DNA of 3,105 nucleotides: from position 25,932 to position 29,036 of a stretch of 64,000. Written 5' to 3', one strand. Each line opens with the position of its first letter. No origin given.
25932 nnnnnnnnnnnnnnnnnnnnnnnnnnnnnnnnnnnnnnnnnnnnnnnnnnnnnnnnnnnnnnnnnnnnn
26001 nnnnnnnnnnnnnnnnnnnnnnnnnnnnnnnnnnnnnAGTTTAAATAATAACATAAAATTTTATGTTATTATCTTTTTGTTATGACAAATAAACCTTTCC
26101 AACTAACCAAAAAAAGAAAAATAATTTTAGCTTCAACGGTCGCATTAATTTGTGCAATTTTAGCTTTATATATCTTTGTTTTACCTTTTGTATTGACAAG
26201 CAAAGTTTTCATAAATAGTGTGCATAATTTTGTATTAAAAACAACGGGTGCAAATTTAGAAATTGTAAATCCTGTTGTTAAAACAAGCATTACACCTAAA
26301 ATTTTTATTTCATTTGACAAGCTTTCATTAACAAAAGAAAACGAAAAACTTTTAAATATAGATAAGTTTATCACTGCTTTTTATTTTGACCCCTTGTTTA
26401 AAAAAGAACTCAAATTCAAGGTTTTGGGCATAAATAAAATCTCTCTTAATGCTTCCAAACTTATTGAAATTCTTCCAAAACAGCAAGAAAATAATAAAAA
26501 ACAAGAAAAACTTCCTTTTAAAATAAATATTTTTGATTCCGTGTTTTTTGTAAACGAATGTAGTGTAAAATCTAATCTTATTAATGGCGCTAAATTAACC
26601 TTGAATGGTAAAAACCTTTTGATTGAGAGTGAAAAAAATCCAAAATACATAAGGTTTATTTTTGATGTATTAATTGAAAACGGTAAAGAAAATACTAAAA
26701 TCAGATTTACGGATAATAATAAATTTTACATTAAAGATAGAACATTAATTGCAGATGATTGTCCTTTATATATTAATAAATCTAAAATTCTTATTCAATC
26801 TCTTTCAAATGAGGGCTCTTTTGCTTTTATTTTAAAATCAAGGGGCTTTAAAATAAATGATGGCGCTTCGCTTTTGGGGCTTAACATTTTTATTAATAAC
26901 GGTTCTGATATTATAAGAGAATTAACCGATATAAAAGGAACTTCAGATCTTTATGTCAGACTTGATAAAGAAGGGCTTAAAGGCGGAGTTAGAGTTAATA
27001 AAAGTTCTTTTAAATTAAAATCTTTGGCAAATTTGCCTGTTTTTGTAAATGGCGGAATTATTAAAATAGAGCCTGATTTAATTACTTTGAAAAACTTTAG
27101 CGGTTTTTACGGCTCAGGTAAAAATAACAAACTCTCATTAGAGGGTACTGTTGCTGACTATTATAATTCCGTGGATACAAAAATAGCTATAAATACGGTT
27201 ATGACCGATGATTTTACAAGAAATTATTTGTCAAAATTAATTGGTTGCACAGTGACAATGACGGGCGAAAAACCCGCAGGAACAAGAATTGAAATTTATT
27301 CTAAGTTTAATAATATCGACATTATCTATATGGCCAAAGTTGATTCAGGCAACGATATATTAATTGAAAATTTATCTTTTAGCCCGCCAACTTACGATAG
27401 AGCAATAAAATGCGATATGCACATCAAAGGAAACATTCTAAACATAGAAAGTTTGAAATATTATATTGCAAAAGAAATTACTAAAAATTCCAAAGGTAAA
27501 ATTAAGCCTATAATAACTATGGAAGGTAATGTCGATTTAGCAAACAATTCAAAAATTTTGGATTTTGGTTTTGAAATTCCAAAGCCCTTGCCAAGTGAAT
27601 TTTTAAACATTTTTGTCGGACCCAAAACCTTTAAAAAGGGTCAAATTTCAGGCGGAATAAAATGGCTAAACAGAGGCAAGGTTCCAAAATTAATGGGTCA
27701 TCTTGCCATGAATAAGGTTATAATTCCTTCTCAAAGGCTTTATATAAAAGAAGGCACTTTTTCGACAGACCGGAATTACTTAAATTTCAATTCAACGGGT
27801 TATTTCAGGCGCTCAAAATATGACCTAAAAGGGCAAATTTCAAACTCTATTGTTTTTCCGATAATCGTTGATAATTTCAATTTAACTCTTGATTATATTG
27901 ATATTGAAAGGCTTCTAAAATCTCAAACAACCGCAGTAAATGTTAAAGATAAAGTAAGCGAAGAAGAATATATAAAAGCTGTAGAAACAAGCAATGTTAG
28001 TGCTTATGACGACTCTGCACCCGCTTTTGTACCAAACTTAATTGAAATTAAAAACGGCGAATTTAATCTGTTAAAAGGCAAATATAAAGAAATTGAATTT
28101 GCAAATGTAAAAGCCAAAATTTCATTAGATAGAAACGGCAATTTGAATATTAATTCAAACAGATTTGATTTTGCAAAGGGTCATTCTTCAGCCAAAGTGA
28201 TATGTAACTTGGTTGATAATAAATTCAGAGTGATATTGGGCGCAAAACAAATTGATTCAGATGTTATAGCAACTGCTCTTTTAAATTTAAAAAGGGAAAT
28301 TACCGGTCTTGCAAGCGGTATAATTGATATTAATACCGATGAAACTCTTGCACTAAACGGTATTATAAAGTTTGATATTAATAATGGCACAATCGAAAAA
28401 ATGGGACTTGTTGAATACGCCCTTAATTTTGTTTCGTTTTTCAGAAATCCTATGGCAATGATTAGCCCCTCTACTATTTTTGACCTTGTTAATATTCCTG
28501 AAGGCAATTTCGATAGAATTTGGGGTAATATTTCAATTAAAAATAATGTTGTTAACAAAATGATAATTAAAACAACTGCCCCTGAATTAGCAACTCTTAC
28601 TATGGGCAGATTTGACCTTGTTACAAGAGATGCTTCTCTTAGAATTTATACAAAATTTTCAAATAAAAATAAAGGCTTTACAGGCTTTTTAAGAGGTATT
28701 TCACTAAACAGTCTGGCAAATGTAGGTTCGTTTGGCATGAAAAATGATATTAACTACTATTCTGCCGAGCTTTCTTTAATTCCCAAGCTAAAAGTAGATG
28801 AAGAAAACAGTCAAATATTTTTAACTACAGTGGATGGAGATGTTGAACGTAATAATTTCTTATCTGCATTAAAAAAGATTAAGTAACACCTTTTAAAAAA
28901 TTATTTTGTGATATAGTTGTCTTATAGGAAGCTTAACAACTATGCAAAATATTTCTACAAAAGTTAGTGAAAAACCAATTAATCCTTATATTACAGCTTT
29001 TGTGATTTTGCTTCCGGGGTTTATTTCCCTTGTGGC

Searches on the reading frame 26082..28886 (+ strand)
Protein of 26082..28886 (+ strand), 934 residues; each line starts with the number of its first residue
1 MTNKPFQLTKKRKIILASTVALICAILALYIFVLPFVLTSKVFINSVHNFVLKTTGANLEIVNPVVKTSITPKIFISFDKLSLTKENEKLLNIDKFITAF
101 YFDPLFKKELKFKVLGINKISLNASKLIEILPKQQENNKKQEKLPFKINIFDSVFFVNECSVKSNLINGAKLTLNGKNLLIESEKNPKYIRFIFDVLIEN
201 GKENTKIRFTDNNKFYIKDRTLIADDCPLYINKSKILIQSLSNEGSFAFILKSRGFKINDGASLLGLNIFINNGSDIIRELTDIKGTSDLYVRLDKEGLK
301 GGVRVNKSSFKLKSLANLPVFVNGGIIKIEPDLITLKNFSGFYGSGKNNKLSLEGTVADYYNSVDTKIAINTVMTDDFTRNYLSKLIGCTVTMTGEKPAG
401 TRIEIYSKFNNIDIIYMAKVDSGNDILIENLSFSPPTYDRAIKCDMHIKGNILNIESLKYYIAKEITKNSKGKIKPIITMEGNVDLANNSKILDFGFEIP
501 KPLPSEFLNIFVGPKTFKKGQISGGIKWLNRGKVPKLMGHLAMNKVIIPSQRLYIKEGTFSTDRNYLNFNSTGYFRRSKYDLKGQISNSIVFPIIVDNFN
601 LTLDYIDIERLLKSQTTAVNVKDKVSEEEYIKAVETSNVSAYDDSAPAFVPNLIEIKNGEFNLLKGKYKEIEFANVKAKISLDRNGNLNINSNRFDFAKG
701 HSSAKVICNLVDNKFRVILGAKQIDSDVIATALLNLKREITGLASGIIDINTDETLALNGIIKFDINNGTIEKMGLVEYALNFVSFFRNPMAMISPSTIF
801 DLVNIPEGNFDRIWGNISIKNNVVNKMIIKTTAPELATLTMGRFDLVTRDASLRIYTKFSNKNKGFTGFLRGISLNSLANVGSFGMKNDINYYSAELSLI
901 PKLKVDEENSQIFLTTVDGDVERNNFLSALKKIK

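Call 31: find_encoding_contigs(protein=window:26082-28886:+, flank=10000, max_places=1)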
Protein window:26082-28886:+ (934 aa): 6 contigs read that carry it; 1 place shown.
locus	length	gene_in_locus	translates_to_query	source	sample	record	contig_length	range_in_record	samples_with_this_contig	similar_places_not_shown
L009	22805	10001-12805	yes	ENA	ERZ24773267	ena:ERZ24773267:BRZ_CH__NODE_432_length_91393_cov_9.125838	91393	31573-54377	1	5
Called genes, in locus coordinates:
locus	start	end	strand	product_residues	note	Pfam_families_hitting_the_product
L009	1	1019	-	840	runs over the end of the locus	PF13567:DUF4131, PF03772:Competence, PF00753:Lactamase_B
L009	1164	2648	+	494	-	-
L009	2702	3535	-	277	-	-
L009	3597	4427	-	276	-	-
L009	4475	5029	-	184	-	PF01195:Pept_tRNA_hydro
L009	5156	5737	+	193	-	-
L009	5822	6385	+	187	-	PF01476:LysM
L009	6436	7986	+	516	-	PF01235:Na_Ala_symp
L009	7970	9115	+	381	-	PF00155:Aminotran_1_2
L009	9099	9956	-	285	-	PF14903:WG_beta_rep (faint)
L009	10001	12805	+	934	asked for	-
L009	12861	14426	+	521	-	PF00083:Sugar_tr, PF07690:MFS_1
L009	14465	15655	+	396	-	PF07396:Porin_O_P (weak)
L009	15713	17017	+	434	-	PF00209:SNF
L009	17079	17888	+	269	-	-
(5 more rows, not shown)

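Call 61: search_protein_families(library=pfam, proteins=[window:26082-28886:+], max_evalue=0.01)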
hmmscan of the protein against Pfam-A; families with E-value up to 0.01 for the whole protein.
window:26082-28886:+ (934 aa): 0 families
